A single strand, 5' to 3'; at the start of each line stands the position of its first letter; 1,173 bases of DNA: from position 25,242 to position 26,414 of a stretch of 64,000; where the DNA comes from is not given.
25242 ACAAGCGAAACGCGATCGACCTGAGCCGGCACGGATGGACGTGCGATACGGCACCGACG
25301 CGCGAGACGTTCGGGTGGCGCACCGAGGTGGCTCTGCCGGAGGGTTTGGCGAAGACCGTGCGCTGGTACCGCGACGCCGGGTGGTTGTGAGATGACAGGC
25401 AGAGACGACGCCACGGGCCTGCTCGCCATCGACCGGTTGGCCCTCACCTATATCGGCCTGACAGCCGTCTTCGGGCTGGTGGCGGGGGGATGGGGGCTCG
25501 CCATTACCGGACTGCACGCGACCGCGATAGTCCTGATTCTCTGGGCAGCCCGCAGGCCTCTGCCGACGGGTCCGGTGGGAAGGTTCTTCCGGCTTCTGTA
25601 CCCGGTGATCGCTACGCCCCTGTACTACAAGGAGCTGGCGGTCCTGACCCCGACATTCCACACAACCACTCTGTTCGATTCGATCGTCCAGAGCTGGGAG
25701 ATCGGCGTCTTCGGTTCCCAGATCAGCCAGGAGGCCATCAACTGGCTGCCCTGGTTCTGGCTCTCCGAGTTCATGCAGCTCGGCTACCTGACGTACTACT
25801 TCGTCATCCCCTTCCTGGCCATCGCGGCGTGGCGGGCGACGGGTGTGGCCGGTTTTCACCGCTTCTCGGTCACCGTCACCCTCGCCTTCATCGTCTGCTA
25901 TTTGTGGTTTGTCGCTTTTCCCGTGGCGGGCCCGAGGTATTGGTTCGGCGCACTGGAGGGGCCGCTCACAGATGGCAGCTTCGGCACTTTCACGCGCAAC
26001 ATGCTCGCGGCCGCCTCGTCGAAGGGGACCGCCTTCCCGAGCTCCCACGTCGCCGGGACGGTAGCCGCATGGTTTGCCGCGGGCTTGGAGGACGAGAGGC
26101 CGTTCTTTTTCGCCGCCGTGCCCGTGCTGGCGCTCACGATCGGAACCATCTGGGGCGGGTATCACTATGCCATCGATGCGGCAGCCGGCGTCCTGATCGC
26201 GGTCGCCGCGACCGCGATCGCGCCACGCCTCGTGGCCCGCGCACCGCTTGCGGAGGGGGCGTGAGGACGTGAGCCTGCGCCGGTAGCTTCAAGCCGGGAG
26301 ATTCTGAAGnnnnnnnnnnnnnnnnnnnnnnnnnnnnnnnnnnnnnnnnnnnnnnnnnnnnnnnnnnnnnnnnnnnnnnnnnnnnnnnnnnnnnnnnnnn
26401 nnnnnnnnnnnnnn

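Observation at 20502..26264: Compact candidate ceramide/sphingolipid biosynthesis cluster: SPT-like AOS, large GNAT, SDR reductase and PAP2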

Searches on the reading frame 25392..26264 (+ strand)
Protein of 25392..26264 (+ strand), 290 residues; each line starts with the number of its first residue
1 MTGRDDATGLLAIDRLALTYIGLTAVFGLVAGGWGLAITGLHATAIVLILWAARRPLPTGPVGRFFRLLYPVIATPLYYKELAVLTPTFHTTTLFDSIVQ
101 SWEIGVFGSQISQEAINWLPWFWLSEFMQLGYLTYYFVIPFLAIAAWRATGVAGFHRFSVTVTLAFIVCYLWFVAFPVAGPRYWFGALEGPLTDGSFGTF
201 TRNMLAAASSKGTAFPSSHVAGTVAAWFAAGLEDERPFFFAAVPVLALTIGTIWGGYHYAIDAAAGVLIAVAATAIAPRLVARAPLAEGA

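Call 3: search_protein_families(library=pfam, proteins=[window:25392-26264:+], max_evalue=0.01)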
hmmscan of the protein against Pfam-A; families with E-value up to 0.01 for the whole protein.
window:25392-26264:+ (290 aa): 2 families
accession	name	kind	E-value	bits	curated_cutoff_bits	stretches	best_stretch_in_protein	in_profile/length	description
PF14378.12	PAP2_3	-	3.7e-15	56.7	27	1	120-275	26-189/190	PAP2 superfamily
PF01569.27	PAP2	-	0.0038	17.4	27.2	1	205-282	47-126/130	PAP2 superfamily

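Call 4: search_protein_families(library=ncbifam, proteins=[window:25392-26264:+], max_evalue=0.01)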
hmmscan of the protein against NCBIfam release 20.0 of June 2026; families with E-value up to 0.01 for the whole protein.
window:25392-26264:+ (290 aa): 0 families

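Call 9: search_solved_structures(query=window:25392-26264:+, max_evalue=10)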
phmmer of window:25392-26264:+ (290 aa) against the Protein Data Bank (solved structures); distinct sequences matched with E-value up to 10: 0.

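Call 22: find_homologous_proteins(query=window:25392-26264:+, max_evalue=0.001)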
Query window:25392-26264:+ (290 aa): 707 proteins with E <= 0.001 among 8000 candidates; the best 120 are listed.
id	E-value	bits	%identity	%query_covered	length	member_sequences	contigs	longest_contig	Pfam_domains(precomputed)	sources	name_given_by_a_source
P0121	4.1e-185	632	100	100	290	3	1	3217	PF01569.28,PF14378.13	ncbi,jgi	jgi:hypothetical protein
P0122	2.4e-149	515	81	99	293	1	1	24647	PF14378.13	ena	-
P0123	4.2e-149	514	81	99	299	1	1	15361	PF01569.28,PF14378.13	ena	-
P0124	1.1e-108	381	64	100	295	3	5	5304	PF14378.13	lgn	-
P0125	4.3e-107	376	64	98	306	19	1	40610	PF14378.13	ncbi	-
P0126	4.3e-106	373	63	99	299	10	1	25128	PF14378.13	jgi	jgi:hypothetical protein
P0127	3.6e-105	370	63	97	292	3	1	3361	PF14378.13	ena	-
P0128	6.0e-105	369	62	92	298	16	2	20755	PF14378.13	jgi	jgi:hypothetical protein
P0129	6.7e-105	369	62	99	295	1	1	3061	PF14378.13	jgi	jgi:membrane-associated phospholipid phosphatase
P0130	8.6e-105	369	63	98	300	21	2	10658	PF01569.28,PF14378.13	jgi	-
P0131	1.8e-104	368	63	90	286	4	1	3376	PF14378.13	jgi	jgi:membrane-associated phospholipid phosphatase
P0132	3.2e-104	367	61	100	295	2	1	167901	PF14378.13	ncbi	-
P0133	3.5e-103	363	63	98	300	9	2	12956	PF14378.13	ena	-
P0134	4.5e-103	363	61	99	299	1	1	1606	PF14378.13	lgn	-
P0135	1.4e-102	361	62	98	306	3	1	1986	PF14378.13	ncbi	-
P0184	2.0e-61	226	46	79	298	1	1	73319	PF14378.13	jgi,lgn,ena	-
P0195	5.6e-61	225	45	97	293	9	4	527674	PF01569.28,PF14378.13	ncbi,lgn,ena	-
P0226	4.0e-58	215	45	98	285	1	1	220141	PF14378.13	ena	-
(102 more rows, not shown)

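Call 50: predict_structure(alignment_id=A2)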
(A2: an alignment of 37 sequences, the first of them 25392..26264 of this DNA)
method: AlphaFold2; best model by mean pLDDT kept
length: 290 residues; sequences in the alignment: 37
mean_pLDDT: 88.0   pTM: 0.90
mean pLDDT of the five models: 88.0, 86.9, 85.2, 84.2, 84.0
residues with pLDDT >= 90: 171; 70-90: 88; 50-70: 23; < 50: 8
segments of 3 or more residues with pLDDT < 50: 1-5
pLDDT, mean of each block of 10 residues (from residue 1): 58 97 95 92 98 92 96 93 82 81 94 83 84 91 97 97 97 87 57 76 74 85 98 96 95 87 97 98 76
secondary structure, 60 per line:
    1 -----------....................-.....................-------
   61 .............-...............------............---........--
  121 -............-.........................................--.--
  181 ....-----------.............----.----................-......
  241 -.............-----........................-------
elements in order: H12-31 H33-53 H61-73 H75-89 H96-107 H111-118 H122-133 H135-175 H181-184 H196-208 H218-233 H235-240 H242-254 H260-283

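Call 53: search_solved_structures(query=A2, max_evalue=10, show_alignments=3)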
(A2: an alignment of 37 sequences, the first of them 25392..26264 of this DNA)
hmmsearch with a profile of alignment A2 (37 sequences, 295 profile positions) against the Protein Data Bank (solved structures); distinct sequences matched with E-value up to 10: 0.

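Call 64: find_encoding_contigs(protein=P0195, flank=7000, max_places=1)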
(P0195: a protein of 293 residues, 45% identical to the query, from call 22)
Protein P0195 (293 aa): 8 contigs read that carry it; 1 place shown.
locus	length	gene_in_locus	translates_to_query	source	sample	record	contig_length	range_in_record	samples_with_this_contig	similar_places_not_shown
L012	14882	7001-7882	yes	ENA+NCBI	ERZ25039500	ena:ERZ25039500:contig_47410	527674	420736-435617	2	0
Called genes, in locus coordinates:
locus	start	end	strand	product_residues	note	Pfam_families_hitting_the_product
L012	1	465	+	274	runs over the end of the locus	PF00924:MS_channel_2nd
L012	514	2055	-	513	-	-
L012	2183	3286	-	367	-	PF01551:Peptidase_M23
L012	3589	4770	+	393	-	PF00155:Aminotran_1_2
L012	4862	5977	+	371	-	PF13480:Acetyltransf_6 (faint)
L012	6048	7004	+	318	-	PF01073:3Beta_HSD, PF01370:Epimerase, PF02719:Polysacc_synt_2 (faint), PF04321:RmlD_sub_bind, PF05368:NmrA, PF07993:NAD_binding_4 (faint), PF16363:GDP_Man_Dehyd, PF13460:NAD_binding_10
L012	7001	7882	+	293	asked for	PF14378:PAP2_3, PF01569:PAP2 (weak)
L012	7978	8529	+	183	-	PF07638:Sigma70_ECF (weak), PF04542:Sigma70_r2, PF08281:Sigma70_r4_2, PF04545:Sigma70_r4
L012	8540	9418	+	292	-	-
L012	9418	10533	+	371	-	PF00595:PDZ (faint), PF13180:PDZ_2 (weak), PF17820:PDZ_6 (weak)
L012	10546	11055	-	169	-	PF13279:4HBT_2, PF03061:4HBT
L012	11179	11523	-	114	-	-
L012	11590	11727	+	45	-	-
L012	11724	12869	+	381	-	PF04443:LuxE (weak)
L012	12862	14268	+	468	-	PF05893:LuxC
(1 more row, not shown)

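Call 65: find_encoding_contigs(protein=P0226, flank=7000, max_places=1)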
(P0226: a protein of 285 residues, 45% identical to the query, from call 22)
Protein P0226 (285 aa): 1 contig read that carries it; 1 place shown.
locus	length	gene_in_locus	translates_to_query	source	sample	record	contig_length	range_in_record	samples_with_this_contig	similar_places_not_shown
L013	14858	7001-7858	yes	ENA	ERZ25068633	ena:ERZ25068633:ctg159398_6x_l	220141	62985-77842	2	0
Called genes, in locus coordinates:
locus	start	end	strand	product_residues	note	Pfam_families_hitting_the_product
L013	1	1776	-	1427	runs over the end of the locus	PF02368:Big_2 (weak), PF26918:Ig_Eae, PF02368:Big_2, PF23598:LRR_14, PF13855:LRR_8 (weak), PF23598:LRR_14, PF23598:LRR_14, PF10462:Peptidase_M66, +3 more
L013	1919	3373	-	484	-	PF01134:GIDA (faint), PF01262:AlaDh_PNT_C (faint), PF01266:DAO (faint), PF03486:HI0933_like (faint), PF07992:Pyr_redox_2, PF13450:NAD_binding_8 (faint), PF00070:Pyr_redox, PF02852:Pyr_redox_dim, +1 more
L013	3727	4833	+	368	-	PF00155:Aminotran_1_2, PF01212:Beta_elim_lyase (faint)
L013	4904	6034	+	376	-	-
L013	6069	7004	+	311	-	PF01073:3Beta_HSD, PF01370:Epimerase, PF02719:Polysacc_synt_2 (weak), PF04321:RmlD_sub_bind, PF05368:NmrA, PF07993:NAD_binding_4 (faint), PF13460:NAD_binding_10, PF16363:GDP_Man_Dehyd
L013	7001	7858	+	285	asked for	PF14378:PAP2_3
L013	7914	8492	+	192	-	PF07638:Sigma70_ECF (faint), PF04542:Sigma70_r2, PF08281:Sigma70_r4_2, PF04545:Sigma70_r4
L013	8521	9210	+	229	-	-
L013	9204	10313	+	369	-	PF00595:PDZ (faint), PF13180:PDZ_2, PF17820:PDZ_6 (weak)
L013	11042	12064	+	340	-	-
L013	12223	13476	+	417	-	PF00180:Iso_dh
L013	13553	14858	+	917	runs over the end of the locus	PF00675:Peptidase_M16, PF05193:Peptidase_M16_C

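Call 66: find_encoding_contigs(protein=P0184, flank=7000, max_places=1)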
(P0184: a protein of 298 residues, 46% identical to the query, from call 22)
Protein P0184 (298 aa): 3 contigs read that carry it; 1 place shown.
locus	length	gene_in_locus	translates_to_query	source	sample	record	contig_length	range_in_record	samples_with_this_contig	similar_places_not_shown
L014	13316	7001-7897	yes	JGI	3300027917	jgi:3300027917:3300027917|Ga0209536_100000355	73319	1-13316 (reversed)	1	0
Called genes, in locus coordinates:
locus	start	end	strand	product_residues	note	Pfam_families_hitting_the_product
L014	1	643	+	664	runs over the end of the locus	PF00694:Aconitase_C, PF00330:Aconitase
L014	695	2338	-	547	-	PF01734:Patatin, PF11856:DUF3376 (weak)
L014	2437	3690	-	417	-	PF01551:Peptidase_M23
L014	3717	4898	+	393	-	PF00155:Aminotran_1_2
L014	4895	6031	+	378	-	PF00583:Acetyltransf_1 (faint)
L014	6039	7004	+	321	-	PF01073:3Beta_HSD, PF01370:Epimerase, PF02719:Polysacc_synt_2, PF04321:RmlD_sub_bind, PF05368:NmrA, PF07993:NAD_binding_4 (faint), PF13460:NAD_binding_10, PF16363:GDP_Man_Dehyd (weak)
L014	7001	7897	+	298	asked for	PF14378:PAP2_3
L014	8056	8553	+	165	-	PF04542:Sigma70_r2, PF07638:Sigma70_ECF (weak), PF08281:Sigma70_r4_2, PF04545:Sigma70_r4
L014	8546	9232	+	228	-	-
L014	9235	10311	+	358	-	PF00595:PDZ (faint), PF17820:PDZ_6 (weak), PF13180:PDZ_2, PF17820:PDZ_6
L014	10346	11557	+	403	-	PF04443:LuxE (faint)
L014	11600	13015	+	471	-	PF05893:LuxC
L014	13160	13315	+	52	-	?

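Call 72: find_related_loci(query=A2, collection=genome_contigs, flank=8000)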
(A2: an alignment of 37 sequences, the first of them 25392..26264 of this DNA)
Query A2 (290 aa) in genome_contigs; peptide patterns used: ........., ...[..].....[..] (x = any residue, [..] = any of these).
311 stretches matched a pattern; 304 encode a relative of the query (tblastn E <= 1e-3); the best 80 are kept; 80 distinct loci.
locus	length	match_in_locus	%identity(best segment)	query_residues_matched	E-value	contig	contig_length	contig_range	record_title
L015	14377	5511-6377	63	1-290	1e-112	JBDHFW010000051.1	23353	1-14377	MAG: Gemmatimonadota bacterium isolate M8-58_Bin_309 M8-58_Bin_309_scaffold_18345, whole genome shotgun sequence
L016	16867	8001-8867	61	1-290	5e-109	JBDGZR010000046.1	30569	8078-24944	MAG: Gemmatimonadota bacterium isolate M3-38_Bin_47 M3-38_Bin_47_scaffold_13605, whole genome shotgun sequence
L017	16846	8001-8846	63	8-290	2e-108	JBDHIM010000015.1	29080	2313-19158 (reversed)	MAG: Gemmatimonadota bacterium isolate BHB10-2_Bin_296 BHB10-2_Bin_296_scaffold_8440, whole genome shotgun sequence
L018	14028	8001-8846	62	8-290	4e-107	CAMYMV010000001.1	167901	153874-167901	MAG: uncultured Gemmatimonadales bacterium isolate ES_Gemmatimonadota_01 genome assembly, contig: scaffold_9, whole geno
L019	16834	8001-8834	62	8-286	3e-106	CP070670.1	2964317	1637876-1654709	MAG: Gemmatimonadota bacterium isolate bin741 chromosome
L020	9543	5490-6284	62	5-270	3e-104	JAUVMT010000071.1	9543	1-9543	MAG: Gemmatimonadales bacterium isolate CSMAG_591 CSMAG_591_k141_869761_length_9543_cov_15.3190, whole genome shotgun se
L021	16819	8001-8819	63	11-284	4e-101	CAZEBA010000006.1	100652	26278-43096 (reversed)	MAG TPA_asm: uncultured Gemmatimonadota bacterium isolate SRP321284_co1_122 genome assembly, contig: NODE_215_length_100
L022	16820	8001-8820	68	1-288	6e-91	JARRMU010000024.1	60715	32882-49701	MAG: Gemmatimonadales bacterium isolate Spart_106_MAG scaffold_55, whole genome shotgun sequence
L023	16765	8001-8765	55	5-260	2e-84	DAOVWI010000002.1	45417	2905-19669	MAG TPA_asm: Gemmatimonadales bacterium isolate CSMAG_1727 CSMAG_1727_k141_4752638_length_45417_cov_13.0600, whole genom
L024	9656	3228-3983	57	10-262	9e-81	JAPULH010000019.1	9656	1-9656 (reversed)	MAG: Gemmatimonadetes bacterium isolate KW1-S21_123 KW1-S21_123_cg19, whole genome shotgun sequence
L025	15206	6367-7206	48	4-283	2e-71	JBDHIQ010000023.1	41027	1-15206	MAG: Gemmatimonadota bacterium isolate BHB10-2_Bin_317 BHB10-2_Bin_317_scaffold_12922, whole genome shotgun sequence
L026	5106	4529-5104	62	8-200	3e-70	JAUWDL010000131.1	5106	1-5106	MAG: Gemmatimonadales bacterium isolate CSMAG_2163 CSMAG_2163_k141_2815418_length_5106_cov_6.0000, whole genome shotgun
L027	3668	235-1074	46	4-283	3e-69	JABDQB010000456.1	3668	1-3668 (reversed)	MAG: Gemmatimonadetes bacterium isolate Site_B29 k127_1300799, whole genome shotgun sequence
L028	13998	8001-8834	45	6-283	2e-68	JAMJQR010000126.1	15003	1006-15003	MAG: Candidatus Benthicola marisminoris isolate Bin_S162_007 Contig_S162_1097800, whole genome shotgun sequence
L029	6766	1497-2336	46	9-287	3e-68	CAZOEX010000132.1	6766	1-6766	MAG TPA_asm: uncultured Gemmatimonadota bacterium isolate SRP304980_co1_107 genome assembly, contig: NODE_9971_length_67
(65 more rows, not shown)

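Call 74: search_dna_similar(query=window:25392-26264:+, collection=plasmids, mode=protein, max_evalue=0.01, max_rows=20)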
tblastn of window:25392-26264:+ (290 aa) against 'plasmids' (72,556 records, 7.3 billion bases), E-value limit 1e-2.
Records with a match: 4; places in all: 4; records where one place covers at least 80% of the query: 1.
Best place of each record, by identity: <60% 4.
By first word of the organism name: Prevotella 1; Nonomuraea 1; Phocaeicola 1; Bacteroides 1.
By predicted mobility (MOB-suite, as given by PLSDB): non-mobilizable 4.
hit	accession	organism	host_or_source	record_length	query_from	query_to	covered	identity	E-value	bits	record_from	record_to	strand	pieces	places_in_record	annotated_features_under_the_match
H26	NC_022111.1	Prevotella sp. oral taxon 299 str. F0039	Homo sapiens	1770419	8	259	87%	24.4%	4e-3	46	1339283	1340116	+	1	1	none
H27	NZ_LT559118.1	Nonomuraea gerenzanensis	-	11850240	43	259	75%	27.9%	8e-6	55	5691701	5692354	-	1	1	none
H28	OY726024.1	Phocaeicola massiliensis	-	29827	88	259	59%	29.1%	4e-5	52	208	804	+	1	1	record has no annotation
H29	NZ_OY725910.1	Bacteroides finegoldii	-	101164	5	220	74%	22.7%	4e-3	46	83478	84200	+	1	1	phosphatase PAP2 family protein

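Call 77: get_annotated_region(hit=H29, flank=6000)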
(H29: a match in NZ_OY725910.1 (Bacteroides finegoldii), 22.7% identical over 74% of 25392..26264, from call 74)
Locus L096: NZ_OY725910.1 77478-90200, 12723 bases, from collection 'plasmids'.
description: Bacteroides finegoldii strain Bacteroides finegoldii TSDC17.2-1.1 plasmid 8, complete sequence
organism: Bacteroides finegoldii (NCBI taxid 338188)
taxonomy: Bacteria; Bacteroidota; Bacteroidia; Bacteroidales; Bacteroidaceae; Bacteroides; Bacteroides finegoldii
host: -; source: -; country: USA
typing (MOB-suite, as given by PLSDB): non-mobilizable
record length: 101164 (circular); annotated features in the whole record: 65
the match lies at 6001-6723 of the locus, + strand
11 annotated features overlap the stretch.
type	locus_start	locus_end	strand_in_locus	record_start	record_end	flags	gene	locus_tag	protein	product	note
CDS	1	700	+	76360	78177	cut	-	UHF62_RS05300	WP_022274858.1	glycoside hydrolase family 2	-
CDS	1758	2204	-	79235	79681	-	-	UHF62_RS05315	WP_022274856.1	two-component regulator propeller domain-containing protein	-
CDS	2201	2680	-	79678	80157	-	-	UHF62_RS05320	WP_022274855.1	pyridoxamine 5'-phosphate oxidase family protein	-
CDS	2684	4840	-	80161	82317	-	rnr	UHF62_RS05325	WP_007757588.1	ribonuclease R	GO:0006401 - RNA catabolic process [Evidence IEA]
CDS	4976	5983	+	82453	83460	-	-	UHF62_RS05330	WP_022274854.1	NAD(P)-dependent oxidoreductase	-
CDS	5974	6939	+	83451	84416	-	-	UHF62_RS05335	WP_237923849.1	phosphatase PAP2 family protein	-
CDS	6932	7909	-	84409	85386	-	dusB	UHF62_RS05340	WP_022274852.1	tRNA dihydrouridine synthase DusB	GO:0008033 - tRNA processing [Evidence IEA]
CDS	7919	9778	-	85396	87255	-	-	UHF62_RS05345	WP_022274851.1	RNA-binding domain-containing protein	-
CDS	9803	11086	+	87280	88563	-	-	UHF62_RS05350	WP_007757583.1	peptidase U32 family protein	-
CDS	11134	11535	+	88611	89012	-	-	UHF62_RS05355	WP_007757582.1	acyl-CoA thioesterase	-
CDS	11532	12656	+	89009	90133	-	dprA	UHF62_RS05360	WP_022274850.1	DNA-processing protein DprA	GO:0009294 - DNA-mediated transformation [Evidence IEA]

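Call 85: search_protein_families(library=pfam, proteins=[L096:5974-6939:+, L096:4976-5983:+], max_evalue=0.001)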
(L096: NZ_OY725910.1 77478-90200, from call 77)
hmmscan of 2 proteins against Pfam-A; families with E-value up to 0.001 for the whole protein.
L096:5974-6939:+ (321 aa): 2 families
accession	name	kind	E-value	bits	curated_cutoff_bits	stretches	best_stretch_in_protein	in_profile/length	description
PF14378.12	PAP2_3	-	1.1e-16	61.6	27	1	128-305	26-189/190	PAP2 superfamily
PF01569.27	PAP2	-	2.8e-08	34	27.2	1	236-314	47-128/130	PAP2 superfamily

L096:4976-5983:+ (335 aa): 8 families
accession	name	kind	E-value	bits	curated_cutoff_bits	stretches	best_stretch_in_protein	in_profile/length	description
PF01370.27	Epimerase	-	5.9e-28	98.3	20.9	1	4-223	1-227/240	NAD dependent epimerase/dehydratase family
PF16363.11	GDP_Man_Dehyd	-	1.4e-19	71.2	27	1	5-325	1-332/332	GDP-mannose 4,6 dehydratase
PF04321.23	RmlD_sub_bind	-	1.2e-14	54.6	27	1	3-306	2-281/287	RmlD substrate binding domain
PF01073.25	3Beta_HSD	-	2.4e-13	50.2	22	1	5-252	1-269/280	3-beta hydroxysteroid dehydrogenase/isomerase family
PF07993.18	NAD_binding_4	-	3.4e-13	49.8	20.1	2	70-180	86-210/258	Male sterility protein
PF13460.12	NAD_binding_10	-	1.2e-11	45.3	27.2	1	8-190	1-161/184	NAD(P)H-binding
PF00106.31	adh_short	-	4.2e-06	26.8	26.6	1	4-89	3-94/195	short chain dehydrogenase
PF05368.20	NmrA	-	6.2e-05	23.2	27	1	3-68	4-72/298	NmrA-like family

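Call 92: search_protein_representatives(alignment_id=A2)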
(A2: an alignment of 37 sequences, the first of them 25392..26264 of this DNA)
Query: 37 sequences, 295 profile positions. Proteins with E-value up to 0.001 (for the whole library): 5122; up to 1e-10: 2309; up to 1e-30: 531. The best 150 are listed.
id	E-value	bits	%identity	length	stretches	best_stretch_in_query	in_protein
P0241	2.9e-117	407.6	-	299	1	9-290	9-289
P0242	7.5e-117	406.3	-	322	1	6-285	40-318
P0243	3.6e-72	259.6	-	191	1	5-184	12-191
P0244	1.5e-70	254.3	-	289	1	9-284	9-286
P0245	1.2e-69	251.3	-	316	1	11-287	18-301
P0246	1.3e-69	251.3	-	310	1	9-285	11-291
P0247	1.2e-67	244.8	-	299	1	7-287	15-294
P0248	2.6e-66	240.4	-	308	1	6-287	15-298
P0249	9.3e-66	238.6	-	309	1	12-288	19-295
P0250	1.3e-65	238.1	-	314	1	10-290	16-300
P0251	2.0e-65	237.5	-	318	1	11-287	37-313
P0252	5.0e-65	236.2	-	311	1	10-284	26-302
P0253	5.5e-64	232.8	-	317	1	8-285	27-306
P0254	1.3e-63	231.5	-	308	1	9-286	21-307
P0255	1.5e-62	228.0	-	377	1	9-286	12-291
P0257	2.7e-62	227.2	-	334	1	10-289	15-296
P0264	3.6e-61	223.5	-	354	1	7-289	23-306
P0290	8.9e-56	205.8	-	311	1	9-286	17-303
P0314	4.4e-52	193.7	-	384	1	41-288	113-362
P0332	4.6e-50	187.1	-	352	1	8-282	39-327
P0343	3.2e-49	184.3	-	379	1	10-284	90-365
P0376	2.1e-46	175.1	-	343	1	8-282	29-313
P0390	2.0e-45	171.8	-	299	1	46-286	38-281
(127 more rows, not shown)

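Call 93: list_cluster_members(proteins=[P0244, P0246, P0255, P0264, P0290, P0314, P0332, P0343, P0376, P0390])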
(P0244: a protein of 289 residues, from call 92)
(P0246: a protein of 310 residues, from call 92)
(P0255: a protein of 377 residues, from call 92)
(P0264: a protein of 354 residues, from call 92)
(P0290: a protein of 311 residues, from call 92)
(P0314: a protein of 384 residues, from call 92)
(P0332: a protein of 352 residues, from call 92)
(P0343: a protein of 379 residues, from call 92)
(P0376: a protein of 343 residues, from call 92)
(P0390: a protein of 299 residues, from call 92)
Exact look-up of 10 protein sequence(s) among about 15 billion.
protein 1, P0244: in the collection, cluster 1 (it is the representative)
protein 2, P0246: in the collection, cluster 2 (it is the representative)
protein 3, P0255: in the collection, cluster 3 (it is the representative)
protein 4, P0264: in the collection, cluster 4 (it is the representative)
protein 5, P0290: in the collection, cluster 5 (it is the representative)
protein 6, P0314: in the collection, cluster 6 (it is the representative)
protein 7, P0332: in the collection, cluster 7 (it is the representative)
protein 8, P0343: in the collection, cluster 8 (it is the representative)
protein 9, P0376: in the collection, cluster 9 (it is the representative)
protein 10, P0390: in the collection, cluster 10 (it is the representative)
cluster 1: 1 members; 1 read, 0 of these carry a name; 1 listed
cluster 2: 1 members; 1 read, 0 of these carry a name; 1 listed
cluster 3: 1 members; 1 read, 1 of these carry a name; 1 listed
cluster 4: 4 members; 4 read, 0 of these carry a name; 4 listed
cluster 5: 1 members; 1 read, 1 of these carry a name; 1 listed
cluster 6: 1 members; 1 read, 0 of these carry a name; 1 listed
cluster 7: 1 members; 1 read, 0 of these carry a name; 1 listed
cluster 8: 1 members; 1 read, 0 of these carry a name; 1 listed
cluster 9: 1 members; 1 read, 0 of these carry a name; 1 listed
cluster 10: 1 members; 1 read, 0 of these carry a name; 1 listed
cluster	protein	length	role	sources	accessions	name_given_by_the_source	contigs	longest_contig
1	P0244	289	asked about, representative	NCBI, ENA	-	-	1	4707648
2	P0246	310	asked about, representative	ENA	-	-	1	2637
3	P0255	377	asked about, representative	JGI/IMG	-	membrane-associated phospholipid phosphatase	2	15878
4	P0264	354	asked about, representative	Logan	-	-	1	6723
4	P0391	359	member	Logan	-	-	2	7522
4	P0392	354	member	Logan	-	-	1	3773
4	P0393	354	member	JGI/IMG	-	-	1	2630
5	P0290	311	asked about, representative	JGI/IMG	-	membrane-associated phospholipid phosphatase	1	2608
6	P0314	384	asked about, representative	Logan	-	-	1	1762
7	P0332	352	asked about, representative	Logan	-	-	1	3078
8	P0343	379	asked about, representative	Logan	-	-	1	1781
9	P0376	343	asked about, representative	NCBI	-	-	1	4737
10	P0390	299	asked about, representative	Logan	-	-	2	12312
